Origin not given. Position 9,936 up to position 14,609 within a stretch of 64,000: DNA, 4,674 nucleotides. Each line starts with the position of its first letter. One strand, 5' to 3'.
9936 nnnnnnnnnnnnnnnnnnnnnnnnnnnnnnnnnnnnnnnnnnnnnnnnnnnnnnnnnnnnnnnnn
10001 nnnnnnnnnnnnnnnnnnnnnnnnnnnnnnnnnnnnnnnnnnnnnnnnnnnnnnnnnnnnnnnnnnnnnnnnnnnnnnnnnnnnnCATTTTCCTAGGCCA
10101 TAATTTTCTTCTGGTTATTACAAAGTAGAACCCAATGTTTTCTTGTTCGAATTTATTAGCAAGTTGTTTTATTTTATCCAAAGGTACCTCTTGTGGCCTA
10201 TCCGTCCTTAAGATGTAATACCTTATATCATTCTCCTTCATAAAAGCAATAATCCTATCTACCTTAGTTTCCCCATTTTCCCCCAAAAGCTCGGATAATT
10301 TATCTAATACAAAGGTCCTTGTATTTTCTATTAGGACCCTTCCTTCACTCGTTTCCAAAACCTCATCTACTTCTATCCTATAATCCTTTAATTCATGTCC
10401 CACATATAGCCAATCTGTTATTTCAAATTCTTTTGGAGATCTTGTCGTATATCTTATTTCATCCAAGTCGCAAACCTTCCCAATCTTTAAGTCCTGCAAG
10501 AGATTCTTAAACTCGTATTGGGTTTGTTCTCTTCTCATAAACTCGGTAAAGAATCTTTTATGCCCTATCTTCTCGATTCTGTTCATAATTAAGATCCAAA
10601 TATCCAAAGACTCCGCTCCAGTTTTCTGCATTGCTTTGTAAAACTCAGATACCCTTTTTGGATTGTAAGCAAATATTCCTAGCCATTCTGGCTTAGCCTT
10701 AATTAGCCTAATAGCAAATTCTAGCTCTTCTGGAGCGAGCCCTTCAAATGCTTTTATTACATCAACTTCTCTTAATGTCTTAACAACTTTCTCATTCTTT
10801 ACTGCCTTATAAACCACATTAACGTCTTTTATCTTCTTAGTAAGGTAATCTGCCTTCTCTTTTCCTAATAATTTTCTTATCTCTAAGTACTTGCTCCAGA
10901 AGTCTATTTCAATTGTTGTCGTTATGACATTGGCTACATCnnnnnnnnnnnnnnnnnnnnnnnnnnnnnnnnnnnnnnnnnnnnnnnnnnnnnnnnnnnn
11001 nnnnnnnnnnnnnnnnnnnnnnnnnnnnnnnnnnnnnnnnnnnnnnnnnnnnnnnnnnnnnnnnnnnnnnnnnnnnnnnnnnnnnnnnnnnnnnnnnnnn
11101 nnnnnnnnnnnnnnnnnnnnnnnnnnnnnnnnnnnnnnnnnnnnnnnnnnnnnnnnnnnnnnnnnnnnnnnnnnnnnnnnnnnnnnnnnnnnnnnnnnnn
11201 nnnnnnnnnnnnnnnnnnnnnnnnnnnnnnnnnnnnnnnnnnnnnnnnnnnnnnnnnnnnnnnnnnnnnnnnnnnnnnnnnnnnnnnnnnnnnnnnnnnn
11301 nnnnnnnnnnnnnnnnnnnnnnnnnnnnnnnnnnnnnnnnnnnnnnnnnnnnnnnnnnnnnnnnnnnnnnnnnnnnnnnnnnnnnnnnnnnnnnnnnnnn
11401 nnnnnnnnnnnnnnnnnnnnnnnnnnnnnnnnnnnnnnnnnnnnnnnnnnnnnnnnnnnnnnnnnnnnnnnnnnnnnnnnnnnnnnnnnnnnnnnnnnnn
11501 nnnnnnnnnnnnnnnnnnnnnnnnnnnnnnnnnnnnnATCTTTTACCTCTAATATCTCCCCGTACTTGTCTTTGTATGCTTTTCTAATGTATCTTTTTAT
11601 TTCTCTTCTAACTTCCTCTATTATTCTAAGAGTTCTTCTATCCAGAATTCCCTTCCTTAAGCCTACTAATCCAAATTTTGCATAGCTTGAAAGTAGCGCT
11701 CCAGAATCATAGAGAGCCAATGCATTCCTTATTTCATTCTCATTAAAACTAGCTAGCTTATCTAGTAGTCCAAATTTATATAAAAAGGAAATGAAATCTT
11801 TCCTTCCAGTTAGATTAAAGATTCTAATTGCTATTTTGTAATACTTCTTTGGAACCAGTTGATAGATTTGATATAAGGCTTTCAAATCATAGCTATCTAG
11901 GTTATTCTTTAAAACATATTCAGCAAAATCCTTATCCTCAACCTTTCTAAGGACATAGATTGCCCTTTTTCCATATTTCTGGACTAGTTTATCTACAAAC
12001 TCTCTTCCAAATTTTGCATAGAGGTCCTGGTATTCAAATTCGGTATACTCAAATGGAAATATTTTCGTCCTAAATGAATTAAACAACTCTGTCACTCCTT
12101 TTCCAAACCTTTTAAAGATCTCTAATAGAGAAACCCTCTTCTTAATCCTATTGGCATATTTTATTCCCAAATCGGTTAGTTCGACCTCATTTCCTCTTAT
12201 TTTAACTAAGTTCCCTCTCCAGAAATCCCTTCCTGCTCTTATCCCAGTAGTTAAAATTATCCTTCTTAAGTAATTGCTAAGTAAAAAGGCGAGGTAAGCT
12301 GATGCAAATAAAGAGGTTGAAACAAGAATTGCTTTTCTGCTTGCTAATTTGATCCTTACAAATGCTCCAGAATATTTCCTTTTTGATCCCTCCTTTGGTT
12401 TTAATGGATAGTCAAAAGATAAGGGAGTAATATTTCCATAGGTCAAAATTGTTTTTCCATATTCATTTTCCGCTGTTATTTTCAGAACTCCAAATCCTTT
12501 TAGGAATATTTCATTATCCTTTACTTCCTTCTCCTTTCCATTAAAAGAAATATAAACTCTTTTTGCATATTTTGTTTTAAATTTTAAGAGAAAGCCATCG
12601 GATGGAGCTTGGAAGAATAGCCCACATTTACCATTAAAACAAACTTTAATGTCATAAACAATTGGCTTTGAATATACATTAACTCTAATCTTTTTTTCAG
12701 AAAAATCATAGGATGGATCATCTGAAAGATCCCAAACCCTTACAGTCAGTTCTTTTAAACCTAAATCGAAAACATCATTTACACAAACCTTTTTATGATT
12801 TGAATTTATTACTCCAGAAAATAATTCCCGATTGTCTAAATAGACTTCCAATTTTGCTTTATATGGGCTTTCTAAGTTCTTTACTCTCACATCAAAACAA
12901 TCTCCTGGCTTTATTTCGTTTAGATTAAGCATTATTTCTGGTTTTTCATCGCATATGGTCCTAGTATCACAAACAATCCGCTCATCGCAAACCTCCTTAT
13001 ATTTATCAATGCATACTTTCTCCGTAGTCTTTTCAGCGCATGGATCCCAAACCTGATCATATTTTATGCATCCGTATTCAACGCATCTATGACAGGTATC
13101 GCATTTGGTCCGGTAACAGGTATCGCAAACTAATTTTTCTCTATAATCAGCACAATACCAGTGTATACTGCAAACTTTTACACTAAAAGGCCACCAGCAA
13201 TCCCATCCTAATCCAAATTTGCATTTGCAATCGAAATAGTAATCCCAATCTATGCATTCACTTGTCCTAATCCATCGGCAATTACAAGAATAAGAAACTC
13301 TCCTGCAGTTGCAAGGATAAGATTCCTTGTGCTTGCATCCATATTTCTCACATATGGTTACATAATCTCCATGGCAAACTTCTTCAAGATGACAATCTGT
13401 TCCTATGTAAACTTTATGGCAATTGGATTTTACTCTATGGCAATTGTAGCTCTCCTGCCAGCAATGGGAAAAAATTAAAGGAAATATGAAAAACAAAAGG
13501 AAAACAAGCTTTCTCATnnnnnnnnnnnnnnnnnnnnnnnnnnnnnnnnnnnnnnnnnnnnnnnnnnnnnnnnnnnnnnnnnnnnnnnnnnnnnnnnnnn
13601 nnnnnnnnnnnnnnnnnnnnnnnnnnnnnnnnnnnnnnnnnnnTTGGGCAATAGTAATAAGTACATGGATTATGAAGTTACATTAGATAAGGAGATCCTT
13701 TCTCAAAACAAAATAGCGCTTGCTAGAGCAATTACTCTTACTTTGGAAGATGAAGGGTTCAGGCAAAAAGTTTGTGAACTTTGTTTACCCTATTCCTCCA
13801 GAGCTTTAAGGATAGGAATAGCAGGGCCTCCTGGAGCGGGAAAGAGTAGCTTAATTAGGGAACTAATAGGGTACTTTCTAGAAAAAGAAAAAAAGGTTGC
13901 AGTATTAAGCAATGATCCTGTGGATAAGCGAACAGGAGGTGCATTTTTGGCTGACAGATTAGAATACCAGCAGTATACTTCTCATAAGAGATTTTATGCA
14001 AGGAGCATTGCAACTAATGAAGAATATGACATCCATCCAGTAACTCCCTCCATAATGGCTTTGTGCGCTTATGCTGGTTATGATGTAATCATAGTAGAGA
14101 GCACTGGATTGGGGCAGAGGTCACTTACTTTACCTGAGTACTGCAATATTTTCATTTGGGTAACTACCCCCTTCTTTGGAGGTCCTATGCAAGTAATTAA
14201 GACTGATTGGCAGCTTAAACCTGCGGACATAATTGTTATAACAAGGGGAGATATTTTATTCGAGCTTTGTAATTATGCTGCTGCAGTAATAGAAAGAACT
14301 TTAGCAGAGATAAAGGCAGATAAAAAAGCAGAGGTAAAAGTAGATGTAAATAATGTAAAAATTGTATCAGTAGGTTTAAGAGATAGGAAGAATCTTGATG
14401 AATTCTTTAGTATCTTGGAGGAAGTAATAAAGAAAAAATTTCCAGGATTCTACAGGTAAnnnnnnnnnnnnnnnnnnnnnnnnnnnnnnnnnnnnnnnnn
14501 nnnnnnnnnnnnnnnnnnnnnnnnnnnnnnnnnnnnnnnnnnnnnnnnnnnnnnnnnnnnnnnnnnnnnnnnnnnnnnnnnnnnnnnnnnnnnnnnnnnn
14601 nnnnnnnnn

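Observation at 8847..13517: Giant surface protein plus partner gene, followed by a divergent, decayed 'orphan' copy of the cassette end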

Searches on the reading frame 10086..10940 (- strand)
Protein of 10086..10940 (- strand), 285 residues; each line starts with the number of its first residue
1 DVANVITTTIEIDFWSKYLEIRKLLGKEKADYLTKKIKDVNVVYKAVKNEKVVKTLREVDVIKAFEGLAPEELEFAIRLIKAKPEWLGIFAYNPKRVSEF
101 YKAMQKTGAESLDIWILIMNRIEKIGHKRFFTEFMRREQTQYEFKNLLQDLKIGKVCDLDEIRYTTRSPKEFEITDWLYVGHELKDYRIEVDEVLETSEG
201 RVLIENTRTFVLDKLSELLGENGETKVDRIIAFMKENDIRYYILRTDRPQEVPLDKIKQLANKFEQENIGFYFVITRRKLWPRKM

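Call 42: predict_structure(protein=window:10086-10940:-)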
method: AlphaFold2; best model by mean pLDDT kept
length: 285 residues; sequences in the alignment: 1
mean_pLDDT: 44.9   pTM: 0.36
mean pLDDT of the five models: 44.9, 43.5, 39.1, 38.0, 34.9
residues with pLDDT >= 90: 0; 70-90: 6; 50-70: 97; < 50: 182
segments of 3 or more residues with pLDDT < 50: 1-19, 40-67, 88-95, 107-207, 247-252, 275-285
pLDDT, mean of each block of 10 residues (from residue 1): 24 41 55 58 41 36 47 55 50 48 49 42 35 37 40 34 28 35 31 35 46 54 63 65 53 54 66 43 26
secondary structure, 60 per line:
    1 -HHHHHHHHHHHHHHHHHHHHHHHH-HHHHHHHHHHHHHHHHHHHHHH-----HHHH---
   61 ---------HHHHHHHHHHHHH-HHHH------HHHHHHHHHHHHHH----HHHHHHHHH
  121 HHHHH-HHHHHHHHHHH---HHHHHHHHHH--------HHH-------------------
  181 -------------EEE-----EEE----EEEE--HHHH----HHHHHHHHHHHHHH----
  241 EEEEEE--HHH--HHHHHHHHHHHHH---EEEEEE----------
elements in order: H2-25 H27-48 H54-57 H70-82 H84-87 H94-107 H112-125 H127-137 H141-150 E194-196 E202-204 E209-212 H215-218 H223-236 E241-246 H254-266 E270-275

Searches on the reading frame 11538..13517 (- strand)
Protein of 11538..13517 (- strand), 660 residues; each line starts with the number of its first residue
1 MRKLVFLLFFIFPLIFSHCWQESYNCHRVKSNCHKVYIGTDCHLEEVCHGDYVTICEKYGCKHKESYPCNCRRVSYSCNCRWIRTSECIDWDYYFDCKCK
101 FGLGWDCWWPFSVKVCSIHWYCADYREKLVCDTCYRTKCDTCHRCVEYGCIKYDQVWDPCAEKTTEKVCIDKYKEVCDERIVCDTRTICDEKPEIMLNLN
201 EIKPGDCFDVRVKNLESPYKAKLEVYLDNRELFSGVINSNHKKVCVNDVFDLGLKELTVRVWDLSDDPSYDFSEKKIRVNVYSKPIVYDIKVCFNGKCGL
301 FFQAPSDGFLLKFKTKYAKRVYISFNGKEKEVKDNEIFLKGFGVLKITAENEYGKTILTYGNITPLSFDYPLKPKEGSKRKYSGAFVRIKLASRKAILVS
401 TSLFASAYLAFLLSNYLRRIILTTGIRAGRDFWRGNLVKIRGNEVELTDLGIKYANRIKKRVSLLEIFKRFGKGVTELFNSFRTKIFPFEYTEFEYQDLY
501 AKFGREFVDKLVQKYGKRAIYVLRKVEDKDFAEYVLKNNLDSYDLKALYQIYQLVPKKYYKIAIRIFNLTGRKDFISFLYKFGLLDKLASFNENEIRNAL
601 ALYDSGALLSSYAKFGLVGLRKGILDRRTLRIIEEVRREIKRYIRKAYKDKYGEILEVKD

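Call 59: find_related_loci(query=A3, collection=metagenome_contigs, flank=10000)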
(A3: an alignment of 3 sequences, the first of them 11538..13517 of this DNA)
Query A3 (660 aa) in metagenome_contigs; peptide patterns used: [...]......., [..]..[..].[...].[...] (x = any residue, [..] = any of these).
599 stretches matched a pattern (row limit reached: there are more); 1 encode a relative of the query (tblastn E <= 1e-3); 1 distinct loci.
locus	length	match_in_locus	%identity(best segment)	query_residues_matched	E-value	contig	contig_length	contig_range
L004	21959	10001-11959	30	1-656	2e-66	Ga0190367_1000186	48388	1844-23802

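Call 74: find_related_loci(query=A4, collection=genome_contigs, flank=10000)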
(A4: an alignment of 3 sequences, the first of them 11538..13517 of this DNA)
Query A4 (660 aa) in genome_contigs; peptide patterns used: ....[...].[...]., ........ (x = any residue, [..] = any of these).
35 stretches matched a pattern; 1 encode a relative of the query (tblastn E <= 1e-3); 1 distinct loci.
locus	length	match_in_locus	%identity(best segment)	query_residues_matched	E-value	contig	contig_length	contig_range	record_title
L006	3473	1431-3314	44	12-660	6e-168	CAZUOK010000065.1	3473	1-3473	MAG TPA_asm: Candidatus Woesearchaeota archaeon isolate SRP141559_co1_234 genome assembly, contig: NODE_17824_length_347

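Call 96: find_related_loci(query=A4, collection=viral_contigs, flank=8000)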
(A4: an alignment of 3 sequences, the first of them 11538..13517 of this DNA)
Query A4 (660 aa) in viral_contigs; peptide patterns used: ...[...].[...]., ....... (x = any residue, [..] = any of these).
38 stretches matched a pattern, but none encodes a relative of the query by tblastn (E <= 1e-3).
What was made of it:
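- Tried and rejected: The viral contig scan found nothing (call 96).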

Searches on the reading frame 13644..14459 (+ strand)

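Call 8: search_protein_families(library=pfam, proteins=[window:13644-14459:+], max_evalue=0.1)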
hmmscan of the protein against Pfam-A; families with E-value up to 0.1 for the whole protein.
window:13644-14459:+ (271 aa): 16 families
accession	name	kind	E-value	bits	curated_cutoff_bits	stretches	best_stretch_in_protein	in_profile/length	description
PF03308.22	MeaB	-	2.3e-34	119.1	23.1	1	26-224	1-203/273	Methylmalonyl Co-A mutase-associated GTPase MeaB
PF02492.25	cobW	-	5.6e-08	33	20.7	1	57-157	3-95/180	CobW/HypB/UreG, nucleotide-binding domain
PF01926.29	MMR_HSR1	-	0.0012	19.3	21.9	1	56-82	1-26/113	50S ribosome-binding GTPase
PF00005.33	ABC_tran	-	0.0034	18.4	25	1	56-94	13-51/137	ABC transporter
PF20720.3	nSTAND3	-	0.0034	17.6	27.2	1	59-91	22-53/155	Novel STAND NTPase 3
PF03029.23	ATP_bind_1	-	0.016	15.4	27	1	59-93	1-35/240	Conserved hypothetical ATP binding protein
PF13479.12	AAA_24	-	0.02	15.2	27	1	54-153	2-72/195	AAA domain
PF13238.12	AAA_18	-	0.021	15.7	29.4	1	57-74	1-18/128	AAA domain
PF08433.16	KTI12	-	0.022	14.7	22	1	59-94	6-41/271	Chromatin associated protein KTI12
PF13191.12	AAA_16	-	0.024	15.6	32.6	1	59-88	29-56/167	AAA ATPase domain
PF16575.11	CLP1_P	-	0.03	14.6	26.6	1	61-93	1-33/188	mRNA cleavage and polyadenylation factor CLP1 P-loop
PF13086.12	AAA_11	-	0.045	14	27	1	59-83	22-51/257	AAA domain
PF07693.20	KAP_NTPase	-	0.058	13.1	20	1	49-92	15-58/293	KAP family P-loop domain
PF01443.25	Viral_helicase1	-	0.066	13.4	21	1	59-89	3-32/228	Viral superfamily 1 RNA helicase core domain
PF13671.12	AAA_33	-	0.072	13.8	27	0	60-104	5-40/143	AAA domain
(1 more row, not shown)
